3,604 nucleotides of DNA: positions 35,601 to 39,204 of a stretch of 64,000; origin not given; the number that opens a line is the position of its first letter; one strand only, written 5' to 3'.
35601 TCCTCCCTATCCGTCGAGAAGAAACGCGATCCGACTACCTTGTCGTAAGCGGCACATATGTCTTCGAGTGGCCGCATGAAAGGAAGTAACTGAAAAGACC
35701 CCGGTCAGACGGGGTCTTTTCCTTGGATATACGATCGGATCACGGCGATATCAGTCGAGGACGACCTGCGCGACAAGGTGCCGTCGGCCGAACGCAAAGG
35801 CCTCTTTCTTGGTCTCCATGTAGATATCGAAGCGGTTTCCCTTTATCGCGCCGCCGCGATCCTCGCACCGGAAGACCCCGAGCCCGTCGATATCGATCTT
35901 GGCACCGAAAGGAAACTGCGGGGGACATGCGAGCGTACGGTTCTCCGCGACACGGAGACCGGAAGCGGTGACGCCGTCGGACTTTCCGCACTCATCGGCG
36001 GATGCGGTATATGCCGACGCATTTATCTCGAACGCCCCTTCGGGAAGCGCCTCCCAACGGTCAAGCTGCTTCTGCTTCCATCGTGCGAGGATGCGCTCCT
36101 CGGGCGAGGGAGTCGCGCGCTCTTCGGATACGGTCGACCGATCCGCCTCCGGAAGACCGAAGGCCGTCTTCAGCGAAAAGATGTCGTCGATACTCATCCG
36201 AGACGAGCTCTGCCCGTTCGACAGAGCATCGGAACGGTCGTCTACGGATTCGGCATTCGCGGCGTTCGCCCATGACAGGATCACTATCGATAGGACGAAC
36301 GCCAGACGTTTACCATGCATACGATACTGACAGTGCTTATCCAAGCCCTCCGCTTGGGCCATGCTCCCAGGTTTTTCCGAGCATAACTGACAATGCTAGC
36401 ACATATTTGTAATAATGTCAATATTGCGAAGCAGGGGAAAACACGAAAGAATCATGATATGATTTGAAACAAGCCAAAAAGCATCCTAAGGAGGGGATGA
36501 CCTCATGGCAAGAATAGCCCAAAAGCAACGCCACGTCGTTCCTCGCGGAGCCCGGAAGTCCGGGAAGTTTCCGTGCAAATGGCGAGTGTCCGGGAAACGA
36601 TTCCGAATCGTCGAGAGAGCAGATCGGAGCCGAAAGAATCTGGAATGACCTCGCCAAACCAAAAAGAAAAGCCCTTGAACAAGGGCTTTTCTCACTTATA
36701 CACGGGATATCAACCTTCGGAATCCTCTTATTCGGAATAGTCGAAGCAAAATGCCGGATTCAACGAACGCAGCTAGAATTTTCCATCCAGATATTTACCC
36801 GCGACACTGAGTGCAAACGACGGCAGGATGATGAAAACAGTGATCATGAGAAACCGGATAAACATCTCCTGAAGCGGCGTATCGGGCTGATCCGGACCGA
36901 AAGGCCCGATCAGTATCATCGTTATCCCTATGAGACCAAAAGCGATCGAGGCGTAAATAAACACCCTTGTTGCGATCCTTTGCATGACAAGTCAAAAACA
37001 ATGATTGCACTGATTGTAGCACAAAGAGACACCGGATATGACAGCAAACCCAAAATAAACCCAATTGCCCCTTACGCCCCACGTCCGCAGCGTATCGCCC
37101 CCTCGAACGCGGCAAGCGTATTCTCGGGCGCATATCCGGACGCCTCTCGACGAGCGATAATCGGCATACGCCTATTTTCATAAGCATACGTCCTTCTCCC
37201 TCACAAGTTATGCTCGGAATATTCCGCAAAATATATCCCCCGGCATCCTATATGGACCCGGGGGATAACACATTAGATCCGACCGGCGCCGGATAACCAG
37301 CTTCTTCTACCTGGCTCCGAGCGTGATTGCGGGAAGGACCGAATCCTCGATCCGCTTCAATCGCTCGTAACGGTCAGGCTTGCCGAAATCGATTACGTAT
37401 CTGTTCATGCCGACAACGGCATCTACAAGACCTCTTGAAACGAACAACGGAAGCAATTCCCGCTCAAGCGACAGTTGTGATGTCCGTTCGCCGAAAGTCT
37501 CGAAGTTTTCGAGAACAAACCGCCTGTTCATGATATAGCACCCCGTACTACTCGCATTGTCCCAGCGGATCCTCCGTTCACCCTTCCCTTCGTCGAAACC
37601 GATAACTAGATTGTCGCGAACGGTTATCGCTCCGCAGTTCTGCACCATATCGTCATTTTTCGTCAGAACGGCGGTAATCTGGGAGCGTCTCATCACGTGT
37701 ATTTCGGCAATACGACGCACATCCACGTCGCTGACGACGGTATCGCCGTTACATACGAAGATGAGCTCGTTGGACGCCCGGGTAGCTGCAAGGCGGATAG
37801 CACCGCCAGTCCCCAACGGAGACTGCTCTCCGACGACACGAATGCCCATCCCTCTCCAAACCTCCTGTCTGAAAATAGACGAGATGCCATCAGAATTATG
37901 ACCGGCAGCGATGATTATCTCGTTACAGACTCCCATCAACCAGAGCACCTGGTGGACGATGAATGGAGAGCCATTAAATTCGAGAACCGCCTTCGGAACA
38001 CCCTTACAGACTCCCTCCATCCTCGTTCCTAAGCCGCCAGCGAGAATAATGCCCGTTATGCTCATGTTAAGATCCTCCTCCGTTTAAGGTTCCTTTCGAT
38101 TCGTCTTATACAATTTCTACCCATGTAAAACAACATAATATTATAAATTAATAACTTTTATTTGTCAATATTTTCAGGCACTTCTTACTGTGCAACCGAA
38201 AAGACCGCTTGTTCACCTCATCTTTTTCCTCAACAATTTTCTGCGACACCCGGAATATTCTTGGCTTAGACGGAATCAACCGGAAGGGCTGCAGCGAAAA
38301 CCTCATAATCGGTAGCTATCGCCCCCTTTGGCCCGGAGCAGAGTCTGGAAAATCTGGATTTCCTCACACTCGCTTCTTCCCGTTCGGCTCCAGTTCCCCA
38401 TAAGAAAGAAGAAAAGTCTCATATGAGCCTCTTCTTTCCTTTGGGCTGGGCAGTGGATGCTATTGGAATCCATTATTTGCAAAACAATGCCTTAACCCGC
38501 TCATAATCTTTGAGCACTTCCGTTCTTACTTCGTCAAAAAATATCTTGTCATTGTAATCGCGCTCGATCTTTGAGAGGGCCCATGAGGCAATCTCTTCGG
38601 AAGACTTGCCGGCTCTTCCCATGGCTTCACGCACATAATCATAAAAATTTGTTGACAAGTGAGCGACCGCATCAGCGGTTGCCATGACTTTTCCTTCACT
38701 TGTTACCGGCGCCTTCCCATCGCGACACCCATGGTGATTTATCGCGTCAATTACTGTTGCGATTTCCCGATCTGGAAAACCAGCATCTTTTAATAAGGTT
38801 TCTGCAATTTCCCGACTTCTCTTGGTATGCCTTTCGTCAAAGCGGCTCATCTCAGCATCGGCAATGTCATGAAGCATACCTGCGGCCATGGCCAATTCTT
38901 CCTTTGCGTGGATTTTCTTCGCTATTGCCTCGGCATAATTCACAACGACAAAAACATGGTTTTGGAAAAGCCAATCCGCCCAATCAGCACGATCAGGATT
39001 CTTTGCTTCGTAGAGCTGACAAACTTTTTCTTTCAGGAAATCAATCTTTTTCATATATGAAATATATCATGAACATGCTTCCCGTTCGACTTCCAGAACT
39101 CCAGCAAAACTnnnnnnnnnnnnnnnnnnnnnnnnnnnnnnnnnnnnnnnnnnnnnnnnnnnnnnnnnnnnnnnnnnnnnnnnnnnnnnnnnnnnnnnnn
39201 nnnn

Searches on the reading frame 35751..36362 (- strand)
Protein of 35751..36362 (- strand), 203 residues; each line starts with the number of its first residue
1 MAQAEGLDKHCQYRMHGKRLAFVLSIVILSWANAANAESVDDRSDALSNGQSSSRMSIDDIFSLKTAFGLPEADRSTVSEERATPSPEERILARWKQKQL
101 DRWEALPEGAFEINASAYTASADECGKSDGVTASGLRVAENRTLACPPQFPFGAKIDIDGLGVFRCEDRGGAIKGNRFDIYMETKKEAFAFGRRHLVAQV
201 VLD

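Call 18: search_protein_families(library=pfam, proteins=[window:35751-36362:-], max_evalue=0.00001)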
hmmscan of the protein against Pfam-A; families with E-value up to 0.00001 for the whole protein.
window:35751-36362:- (203 aa): 1 family
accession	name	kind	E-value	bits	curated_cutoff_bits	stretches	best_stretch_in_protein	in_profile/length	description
PF06725.17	3D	-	1.8e-09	38.1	23.8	1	147-195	6-65/72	3D domain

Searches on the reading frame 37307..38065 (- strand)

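Call 18: search_protein_families(library=pfam, proteins=[window:37307-38065:-], max_evalue=0.00001)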
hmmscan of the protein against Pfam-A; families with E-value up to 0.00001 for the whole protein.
window:37307-38065:- (252 aa): 2 families
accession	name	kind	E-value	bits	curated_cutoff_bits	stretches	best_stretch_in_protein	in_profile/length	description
PF12804.13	NTP_transf_3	-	1.5e-15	58.1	27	1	5-140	1-127/160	MobA-like NTP transferase domain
PF00483.29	NTP_transferase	-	1.5e-14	54.6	21.2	1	5-234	2-236/245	Nucleotidyl transferase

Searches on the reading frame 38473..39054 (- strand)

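Call 18: search_protein_families(library=pfam, proteins=[window:38473-39054:-], max_evalue=0.00001)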
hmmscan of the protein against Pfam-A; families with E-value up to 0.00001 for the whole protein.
window:38473-39054:- (193 aa): 1 family
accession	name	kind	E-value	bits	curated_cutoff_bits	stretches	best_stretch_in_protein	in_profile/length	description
PF01966.28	HD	-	1.7e-10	41.7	22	1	32-131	3-114/116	HD domain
